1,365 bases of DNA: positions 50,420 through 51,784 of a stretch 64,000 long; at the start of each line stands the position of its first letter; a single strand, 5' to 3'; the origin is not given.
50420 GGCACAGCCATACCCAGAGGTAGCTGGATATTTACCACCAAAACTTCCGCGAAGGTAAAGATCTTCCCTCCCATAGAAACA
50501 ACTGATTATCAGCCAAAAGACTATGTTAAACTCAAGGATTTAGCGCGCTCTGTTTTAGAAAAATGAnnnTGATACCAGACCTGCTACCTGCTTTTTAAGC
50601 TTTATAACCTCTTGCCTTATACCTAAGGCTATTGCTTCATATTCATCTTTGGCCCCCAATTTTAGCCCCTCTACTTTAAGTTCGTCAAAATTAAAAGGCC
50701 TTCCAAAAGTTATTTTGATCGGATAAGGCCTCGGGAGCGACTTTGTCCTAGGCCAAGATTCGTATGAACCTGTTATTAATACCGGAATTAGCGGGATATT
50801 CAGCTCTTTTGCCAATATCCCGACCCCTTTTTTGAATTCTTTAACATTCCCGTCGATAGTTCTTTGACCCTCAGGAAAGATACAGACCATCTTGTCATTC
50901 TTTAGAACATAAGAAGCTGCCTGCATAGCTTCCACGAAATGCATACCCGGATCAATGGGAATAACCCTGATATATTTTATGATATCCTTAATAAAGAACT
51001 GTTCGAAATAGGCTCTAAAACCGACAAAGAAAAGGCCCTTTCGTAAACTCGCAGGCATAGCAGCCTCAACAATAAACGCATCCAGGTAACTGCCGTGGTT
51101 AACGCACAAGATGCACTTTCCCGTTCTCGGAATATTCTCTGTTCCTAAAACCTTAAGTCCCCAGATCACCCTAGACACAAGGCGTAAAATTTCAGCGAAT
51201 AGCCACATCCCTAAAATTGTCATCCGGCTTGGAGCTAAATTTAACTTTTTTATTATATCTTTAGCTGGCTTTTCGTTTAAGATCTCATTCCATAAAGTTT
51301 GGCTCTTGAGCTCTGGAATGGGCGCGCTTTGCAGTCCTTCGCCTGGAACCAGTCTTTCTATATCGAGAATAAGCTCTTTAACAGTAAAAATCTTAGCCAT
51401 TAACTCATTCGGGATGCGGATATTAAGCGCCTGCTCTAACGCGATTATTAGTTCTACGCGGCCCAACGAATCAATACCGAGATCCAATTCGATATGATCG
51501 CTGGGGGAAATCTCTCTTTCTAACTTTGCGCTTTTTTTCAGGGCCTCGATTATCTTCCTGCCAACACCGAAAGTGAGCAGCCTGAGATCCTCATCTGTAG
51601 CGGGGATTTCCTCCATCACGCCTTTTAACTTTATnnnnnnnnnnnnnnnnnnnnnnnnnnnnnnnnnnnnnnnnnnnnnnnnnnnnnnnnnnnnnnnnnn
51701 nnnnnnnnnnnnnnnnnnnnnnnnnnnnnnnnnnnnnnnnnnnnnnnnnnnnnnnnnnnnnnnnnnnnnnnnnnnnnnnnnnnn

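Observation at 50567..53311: Tri-domain FAAL-ACP-PlsC protein plus an N-truncated paralog and a dead PlsC fragment: a fatty-acid-recycling acyltransferase in reversed Aas domain order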

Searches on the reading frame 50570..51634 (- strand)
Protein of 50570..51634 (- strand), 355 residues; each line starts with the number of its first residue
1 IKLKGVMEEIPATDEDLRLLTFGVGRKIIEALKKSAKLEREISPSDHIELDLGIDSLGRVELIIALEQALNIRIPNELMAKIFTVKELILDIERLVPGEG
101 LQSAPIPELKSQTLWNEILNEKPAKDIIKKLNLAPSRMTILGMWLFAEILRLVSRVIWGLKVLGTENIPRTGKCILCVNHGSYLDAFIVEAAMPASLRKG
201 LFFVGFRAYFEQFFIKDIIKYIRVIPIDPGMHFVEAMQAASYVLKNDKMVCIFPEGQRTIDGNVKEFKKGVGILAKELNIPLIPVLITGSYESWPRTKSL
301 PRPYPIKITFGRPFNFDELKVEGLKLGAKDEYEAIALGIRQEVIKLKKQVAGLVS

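Call 26: search_protein_representatives(protein=window:50570-51634:-)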
Query: 355 residues. Proteins with E-value up to 0.001 (for the whole library): 19964; up to 1e-10: 6107; up to 1e-30: 328. The best 150 are listed.
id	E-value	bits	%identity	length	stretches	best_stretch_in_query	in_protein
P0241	4.8e-123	427.3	67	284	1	71-348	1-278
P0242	3.5e-111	388.3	51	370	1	8-349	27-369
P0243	3.2e-102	358.8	49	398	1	12-347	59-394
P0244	1.3e-89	317.3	48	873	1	19-351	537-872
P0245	2.2e-89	316.6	46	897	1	12-347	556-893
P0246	9.7e-89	314.5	46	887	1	13-347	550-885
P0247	3.1e-87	309.5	46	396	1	13-347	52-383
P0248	3.9e-87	309.2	43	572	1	12-349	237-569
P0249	7.8e-85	301.6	43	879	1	11-346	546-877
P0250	8.2e-84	298.3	41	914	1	11-350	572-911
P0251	3.9e-81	289.5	43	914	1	25-346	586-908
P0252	8.5e-81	288.4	42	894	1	13-342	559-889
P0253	1.3e-80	287.8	41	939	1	9-350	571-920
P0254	3.2e-80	286.5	44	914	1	18-347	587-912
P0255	4.1e-80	286.1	45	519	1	26-344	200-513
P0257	4.1e-79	282.8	39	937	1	11-353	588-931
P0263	2.9e-76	273.5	37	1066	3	35-348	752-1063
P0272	8.8e-71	255.4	38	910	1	8-347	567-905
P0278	4.8e-69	249.7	36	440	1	10-345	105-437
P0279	1.2e-68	248.4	38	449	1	6-349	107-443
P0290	6.1e-66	239.5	35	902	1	7-348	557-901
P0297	1.3e-63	231.9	37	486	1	12-348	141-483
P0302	4.2e-61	223.6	38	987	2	39-343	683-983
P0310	9.5e-59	215.9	34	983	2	14-347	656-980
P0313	1.8e-58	215.0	41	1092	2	113-350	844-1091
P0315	2.1e-58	214.7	38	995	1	39-350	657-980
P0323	1.5e-56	208.6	34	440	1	13-347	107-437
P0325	9.1e-56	206.1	35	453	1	7-347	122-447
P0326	1.7e-55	205.2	37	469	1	11-350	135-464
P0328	1.8e-55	205.0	34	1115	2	26-314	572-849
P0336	2.6e-54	201.3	36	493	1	18-351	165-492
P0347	4.4e-52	193.9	33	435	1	16-317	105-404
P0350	7.0e-52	193.3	31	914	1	7-349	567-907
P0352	9.7e-52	192.8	33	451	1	26-348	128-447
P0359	2.1e-50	188.4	30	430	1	14-344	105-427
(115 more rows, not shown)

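Call 27: search_protein_families(library=pfam, proteins=[P0263, P0302, P0310, P0313, P0315, P0328, P0257, P0248, P0297, P0350], max_evalue=0.0001)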
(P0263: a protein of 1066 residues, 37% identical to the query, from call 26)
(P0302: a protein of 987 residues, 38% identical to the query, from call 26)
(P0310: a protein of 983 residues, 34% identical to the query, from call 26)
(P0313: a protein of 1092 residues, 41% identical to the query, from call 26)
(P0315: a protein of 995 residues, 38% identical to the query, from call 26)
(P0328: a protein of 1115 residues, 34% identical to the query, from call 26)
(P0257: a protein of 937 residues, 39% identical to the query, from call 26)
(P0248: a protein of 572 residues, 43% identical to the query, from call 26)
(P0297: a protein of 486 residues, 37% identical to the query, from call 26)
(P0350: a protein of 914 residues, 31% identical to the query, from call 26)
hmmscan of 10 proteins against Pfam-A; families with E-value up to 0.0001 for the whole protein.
P0263 (1066 aa): 3 families
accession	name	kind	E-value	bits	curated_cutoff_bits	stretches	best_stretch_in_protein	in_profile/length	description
PF00501.34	AMP-binding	-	2.8e-74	250.7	29.9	1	7-394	1-384/384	AMP-binding enzyme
PF00550.31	PP-binding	-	4.3e-24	85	20.8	3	587-641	17-67/67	Phosphopantetheine attachment site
PF01553.26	Acyltransferase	-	1.4e-18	67.4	23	1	880-1003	6-131/132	Acyltransferase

P0302 (987 aa): 4 families
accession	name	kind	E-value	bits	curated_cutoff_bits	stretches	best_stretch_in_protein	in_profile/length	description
PF00501.34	AMP-binding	-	1e-80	271.8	29.9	1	14-404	3-384/384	AMP-binding enzyme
PF01553.26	Acyltransferase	-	8.5e-24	84.3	23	1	801-929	1-131/132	Acyltransferase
PF00550.31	PP-binding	-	9.5e-15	55.1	20.8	1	589-646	11-67/67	Phosphopantetheine attachment site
PF13193.12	AMP-binding_C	-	4.9e-06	27.8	24.5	1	455-543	1-76/76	AMP-binding enzyme C-terminal domain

P0310 (983 aa): 4 families
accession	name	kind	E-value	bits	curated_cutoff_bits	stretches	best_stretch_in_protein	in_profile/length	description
PF00501.34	AMP-binding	-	1.6e-81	274.5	29.9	1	14-397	3-384/384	AMP-binding enzyme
PF01553.26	Acyltransferase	-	1.2e-19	70.8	23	1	796-922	3-131/132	Acyltransferase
PF00550.31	PP-binding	-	3.4e-16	59.7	20.8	2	669-729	6-65/67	Phosphopantetheine attachment site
PF13193.12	AMP-binding_C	-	7.8e-07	30.4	24.5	1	448-535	1-76/76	AMP-binding enzyme C-terminal domain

P0313 (1092 aa): 4 families
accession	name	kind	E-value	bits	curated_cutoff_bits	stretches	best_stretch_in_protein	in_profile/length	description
PF00501.34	AMP-binding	-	3.1e-71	240.6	29.9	1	18-466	3-359/384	AMP-binding enzyme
PF01553.26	Acyltransferase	-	9.4e-25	87.4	23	1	891-1020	2-132/132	Acyltransferase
PF00550.31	PP-binding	-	9.5e-08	32.6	20.8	1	707-768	6-65/67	Phosphopantetheine attachment site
PF23562.2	AMP-binding_C_3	-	3.4e-05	24.6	20.8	1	560-673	2-117/124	AMP-binding enzyme C-terminal domain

P0315 (995 aa): 3 families
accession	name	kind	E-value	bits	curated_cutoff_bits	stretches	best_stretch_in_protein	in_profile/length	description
PF00501.34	AMP-binding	-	5.3e-68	230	29.9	1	11-448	2-384/384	AMP-binding enzyme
PF01553.26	Acyltransferase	-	5.3e-24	85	23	1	786-914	1-131/132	Acyltransferase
PF00550.31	PP-binding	-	4.1e-07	30.6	20.8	1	655-710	13-67/67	Phosphopantetheine attachment site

P0328 (1115 aa): 3 families
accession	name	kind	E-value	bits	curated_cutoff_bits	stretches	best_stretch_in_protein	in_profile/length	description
PF00501.34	AMP-binding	-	7.8e-68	229.5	29.9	1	30-403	10-384/384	AMP-binding enzyme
PF01553.26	Acyltransferase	-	1.3e-47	161.3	23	2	930-1056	3-130/132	Acyltransferase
PF00550.31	PP-binding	-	3.4e-07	30.8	20.8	1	587-640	15-67/67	Phosphopantetheine attachment site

P0257 (937 aa): 3 families
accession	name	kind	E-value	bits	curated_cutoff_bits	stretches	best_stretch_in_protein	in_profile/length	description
PF00501.34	AMP-binding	-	1.4e-72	245.1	29.9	1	9-424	3-384/384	AMP-binding enzyme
PF01553.26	Acyltransferase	-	3.5e-21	75.8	23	1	737-865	1-131/132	Acyltransferase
PF00550.31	PP-binding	-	2.7e-06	28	20.8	1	605-665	3-63/67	Phosphopantetheine attachment site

P0248 (572 aa): 3 families
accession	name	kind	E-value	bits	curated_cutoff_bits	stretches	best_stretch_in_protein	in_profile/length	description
PF01553.26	Acyltransferase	-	1e-21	77.5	23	1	380-507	2-131/132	Acyltransferase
PF00501.34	AMP-binding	-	9.2e-13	48.2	29.9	1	3-73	304-384/384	AMP-binding enzyme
PF00550.31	PP-binding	-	1.5e-06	28.8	20.8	1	263-315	14-65/67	Phosphopantetheine attachment site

P0297 (486 aa): 2 families
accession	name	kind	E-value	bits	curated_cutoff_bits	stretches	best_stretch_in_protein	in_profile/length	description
PF01553.26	Acyltransferase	-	1.1e-15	58.1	23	1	290-422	2-131/132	Acyltransferase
PF00550.31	PP-binding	-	2e-05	25.2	20.8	1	156-218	2-64/67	Phosphopantetheine attachment site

P0350 (914 aa): 4 families
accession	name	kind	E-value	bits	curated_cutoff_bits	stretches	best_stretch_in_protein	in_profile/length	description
PF00501.34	AMP-binding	-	4.4e-80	269.8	29.9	1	9-409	1-384/384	AMP-binding enzyme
PF01553.26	Acyltransferase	-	1.1e-24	87.1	23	1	721-846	5-132/132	Acyltransferase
PF23562.2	AMP-binding_C_3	-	4.6e-09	37.1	20.8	1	446-559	2-114/124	AMP-binding enzyme C-terminal domain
PF00550.31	PP-binding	-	1.9e-06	28.5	20.8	1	587-650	2-65/67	Phosphopantetheine attachment site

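Call 28: list_cluster_members(proteins=[P0244, P0250, P0257, P0263, P0272, P0290, P0310, P0313, P0328, P0350])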
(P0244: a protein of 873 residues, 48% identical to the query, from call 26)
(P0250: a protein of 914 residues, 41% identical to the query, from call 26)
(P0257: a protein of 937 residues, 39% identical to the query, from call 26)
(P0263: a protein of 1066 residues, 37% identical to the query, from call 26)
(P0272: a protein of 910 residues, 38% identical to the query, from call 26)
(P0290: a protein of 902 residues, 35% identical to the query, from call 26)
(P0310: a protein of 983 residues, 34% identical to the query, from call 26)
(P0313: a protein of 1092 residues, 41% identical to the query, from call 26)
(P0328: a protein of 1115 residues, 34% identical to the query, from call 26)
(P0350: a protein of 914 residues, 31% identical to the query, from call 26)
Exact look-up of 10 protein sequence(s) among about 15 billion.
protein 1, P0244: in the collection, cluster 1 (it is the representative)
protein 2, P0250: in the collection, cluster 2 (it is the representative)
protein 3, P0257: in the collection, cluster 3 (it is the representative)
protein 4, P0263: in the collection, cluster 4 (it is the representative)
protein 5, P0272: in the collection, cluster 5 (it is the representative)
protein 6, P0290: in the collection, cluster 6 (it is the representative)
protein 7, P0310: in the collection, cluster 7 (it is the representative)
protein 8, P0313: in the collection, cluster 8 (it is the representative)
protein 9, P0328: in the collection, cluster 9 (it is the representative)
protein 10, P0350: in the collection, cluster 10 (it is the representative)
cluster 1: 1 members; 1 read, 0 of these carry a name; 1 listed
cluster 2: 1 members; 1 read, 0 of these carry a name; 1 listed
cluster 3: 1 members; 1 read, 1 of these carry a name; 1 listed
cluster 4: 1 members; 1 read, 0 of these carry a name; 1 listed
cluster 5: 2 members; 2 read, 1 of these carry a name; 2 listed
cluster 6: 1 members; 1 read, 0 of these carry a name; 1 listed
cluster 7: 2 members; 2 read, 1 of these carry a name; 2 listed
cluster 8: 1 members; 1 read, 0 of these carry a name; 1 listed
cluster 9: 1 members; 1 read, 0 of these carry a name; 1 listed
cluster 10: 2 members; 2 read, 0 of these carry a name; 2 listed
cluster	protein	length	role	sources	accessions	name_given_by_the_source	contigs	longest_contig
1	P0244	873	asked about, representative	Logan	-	-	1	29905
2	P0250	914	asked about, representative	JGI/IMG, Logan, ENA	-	-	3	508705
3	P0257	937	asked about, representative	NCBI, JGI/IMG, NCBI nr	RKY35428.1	MAG: hypothetical protein DRP78_05475 [Candidatus Omnitrophota bacterium]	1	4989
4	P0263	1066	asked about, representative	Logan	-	-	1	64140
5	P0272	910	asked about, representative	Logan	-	-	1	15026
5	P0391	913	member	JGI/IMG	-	long-chain acyl-CoA synthetase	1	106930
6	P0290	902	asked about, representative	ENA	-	-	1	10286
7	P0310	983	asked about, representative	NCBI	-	-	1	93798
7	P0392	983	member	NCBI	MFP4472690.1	MAG: AMP-binding protein [Candidatus Omnitrophota bacterium]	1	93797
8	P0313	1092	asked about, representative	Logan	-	-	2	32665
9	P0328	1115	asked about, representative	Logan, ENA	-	-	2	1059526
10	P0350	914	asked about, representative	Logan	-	-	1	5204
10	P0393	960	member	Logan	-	-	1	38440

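Call 38: search_solved_structures(query=window:50570-51634:-, max_evalue=1, show_alignments=2)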
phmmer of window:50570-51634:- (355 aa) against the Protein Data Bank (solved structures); distinct sequences matched with E-value up to 1: 115 (the best 60 are shown).
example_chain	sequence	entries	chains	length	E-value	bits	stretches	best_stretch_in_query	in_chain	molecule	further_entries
5kym_A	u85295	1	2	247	1.4e-10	44.2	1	160-304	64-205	1-acyl-sn-glycerol-3-phosphate acyltransferase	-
8iuf_AB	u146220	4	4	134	7.6e-07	32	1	24-89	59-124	NDUFAB1-alpha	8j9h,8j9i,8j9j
8e73_AB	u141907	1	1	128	3.3e-06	29.9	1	24-89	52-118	NDUAB1-alpha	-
7ar7_T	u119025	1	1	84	1.7e-05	27.5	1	24-83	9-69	Acyl carrier protein 1, mitochondrial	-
8jfi_G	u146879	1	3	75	1.8e-05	27.5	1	40-93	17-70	Acyl carrier protein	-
8jfg_G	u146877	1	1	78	1.9e-05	27.4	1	40-93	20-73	Acyl carrier protein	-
8jfn_B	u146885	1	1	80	2e-05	27.3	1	40-93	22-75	Acyl carrier protein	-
2ehs_A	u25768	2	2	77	2e-05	27.3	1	30-94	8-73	Acyl carrier protein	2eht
8e73_AC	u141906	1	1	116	2.1e-05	27.2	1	25-83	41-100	NDUAB1-beta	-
8jfh_E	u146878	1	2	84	2.2e-05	27.2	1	40-93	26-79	Acyl carrier protein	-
2fq0_A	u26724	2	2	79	2.2e-05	27.2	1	27-93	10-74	acyl carrier protein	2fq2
3gzl_A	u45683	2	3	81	2.2e-05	27.2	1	26-93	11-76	Acyl carrier protein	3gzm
7a23_k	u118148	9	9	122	2.3e-05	27.1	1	19-83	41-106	ACPM1 | Acyl carrier protein 1, mitochondrial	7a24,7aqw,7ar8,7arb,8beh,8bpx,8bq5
4zjb_G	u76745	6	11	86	2.3e-05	27.1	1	40-93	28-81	Acyl carrier protein | Acyl carrier protein,Acyl carrier protein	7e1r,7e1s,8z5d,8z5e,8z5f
9f5x_J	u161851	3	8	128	2.4e-05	27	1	25-88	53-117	Acyl carrier protein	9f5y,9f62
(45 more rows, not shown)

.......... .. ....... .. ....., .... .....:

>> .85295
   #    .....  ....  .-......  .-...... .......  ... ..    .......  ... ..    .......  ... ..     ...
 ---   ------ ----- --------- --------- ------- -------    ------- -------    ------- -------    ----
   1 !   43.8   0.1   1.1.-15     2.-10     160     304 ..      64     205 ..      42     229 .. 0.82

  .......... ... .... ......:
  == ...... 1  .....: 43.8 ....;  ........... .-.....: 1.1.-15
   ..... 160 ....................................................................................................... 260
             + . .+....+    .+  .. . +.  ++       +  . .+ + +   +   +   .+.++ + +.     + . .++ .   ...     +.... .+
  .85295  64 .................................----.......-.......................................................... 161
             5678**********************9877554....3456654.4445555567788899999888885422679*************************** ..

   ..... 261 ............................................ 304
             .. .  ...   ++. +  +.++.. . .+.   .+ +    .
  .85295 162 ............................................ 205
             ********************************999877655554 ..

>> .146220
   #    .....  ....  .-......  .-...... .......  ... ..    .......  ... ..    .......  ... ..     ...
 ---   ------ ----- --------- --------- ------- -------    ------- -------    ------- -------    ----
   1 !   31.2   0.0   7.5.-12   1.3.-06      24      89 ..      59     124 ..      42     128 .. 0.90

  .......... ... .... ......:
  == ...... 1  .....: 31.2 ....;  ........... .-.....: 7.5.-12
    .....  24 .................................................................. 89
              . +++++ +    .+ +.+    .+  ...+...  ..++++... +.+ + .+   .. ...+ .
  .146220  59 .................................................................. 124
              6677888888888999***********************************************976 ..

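Call 87: list_cluster_members(proteins=[P0278, P0279, P0323, P0325, P0326, P0347, P0352, P0359, P0336, P0297])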
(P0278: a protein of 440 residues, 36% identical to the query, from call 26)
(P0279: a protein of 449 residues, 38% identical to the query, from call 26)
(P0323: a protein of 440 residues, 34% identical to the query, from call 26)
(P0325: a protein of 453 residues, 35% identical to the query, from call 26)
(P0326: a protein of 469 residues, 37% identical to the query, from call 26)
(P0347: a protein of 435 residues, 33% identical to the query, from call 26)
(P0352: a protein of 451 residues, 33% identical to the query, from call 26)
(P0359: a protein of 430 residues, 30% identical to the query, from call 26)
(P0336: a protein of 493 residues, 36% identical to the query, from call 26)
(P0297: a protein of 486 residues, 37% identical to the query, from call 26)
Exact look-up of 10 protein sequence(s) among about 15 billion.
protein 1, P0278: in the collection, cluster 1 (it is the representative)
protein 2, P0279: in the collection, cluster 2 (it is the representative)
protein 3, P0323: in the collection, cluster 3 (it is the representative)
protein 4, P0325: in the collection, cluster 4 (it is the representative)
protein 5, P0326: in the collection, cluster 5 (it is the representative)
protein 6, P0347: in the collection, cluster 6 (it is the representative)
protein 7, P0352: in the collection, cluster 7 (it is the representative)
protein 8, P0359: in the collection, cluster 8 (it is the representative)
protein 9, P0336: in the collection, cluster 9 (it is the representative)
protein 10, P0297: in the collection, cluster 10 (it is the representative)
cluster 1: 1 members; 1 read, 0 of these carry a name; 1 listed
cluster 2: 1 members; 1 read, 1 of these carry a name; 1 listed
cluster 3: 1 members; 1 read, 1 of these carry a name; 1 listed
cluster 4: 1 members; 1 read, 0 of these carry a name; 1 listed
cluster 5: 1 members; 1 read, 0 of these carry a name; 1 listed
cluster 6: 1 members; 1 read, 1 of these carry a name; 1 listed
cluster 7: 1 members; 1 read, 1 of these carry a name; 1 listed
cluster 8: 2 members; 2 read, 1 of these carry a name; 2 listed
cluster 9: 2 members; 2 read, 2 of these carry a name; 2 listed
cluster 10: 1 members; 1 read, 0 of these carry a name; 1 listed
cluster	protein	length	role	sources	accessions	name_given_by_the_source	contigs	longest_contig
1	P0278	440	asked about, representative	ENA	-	-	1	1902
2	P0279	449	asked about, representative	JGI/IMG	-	long-chain acyl-CoA synthetase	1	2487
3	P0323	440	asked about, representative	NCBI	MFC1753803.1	1-acyl-sn-glycerol-3-phosphate acyltransferase, partial [Thermoproteota archaeon]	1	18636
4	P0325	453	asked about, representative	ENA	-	-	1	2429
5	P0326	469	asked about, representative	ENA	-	-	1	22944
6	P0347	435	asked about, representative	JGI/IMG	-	long-chain acyl-CoA synthetase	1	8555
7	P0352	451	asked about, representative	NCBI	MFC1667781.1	1-acyl-sn-glycerol-3-phosphate acyltransferase [Chlamydiota bacterium]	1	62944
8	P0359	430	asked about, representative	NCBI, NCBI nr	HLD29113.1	MAG TPA: 1-acyl-sn-glycerol-3-phosphate acyltransferase, partial [bacterium] | 1-acyl-sn-glycerol-3-phosphate acyltransferase [bacterium]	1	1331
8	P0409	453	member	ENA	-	-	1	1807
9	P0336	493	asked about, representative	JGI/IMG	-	long-chain acyl-CoA synthetase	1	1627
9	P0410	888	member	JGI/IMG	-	long-chain acyl-CoA synthetase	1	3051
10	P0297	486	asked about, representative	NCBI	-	-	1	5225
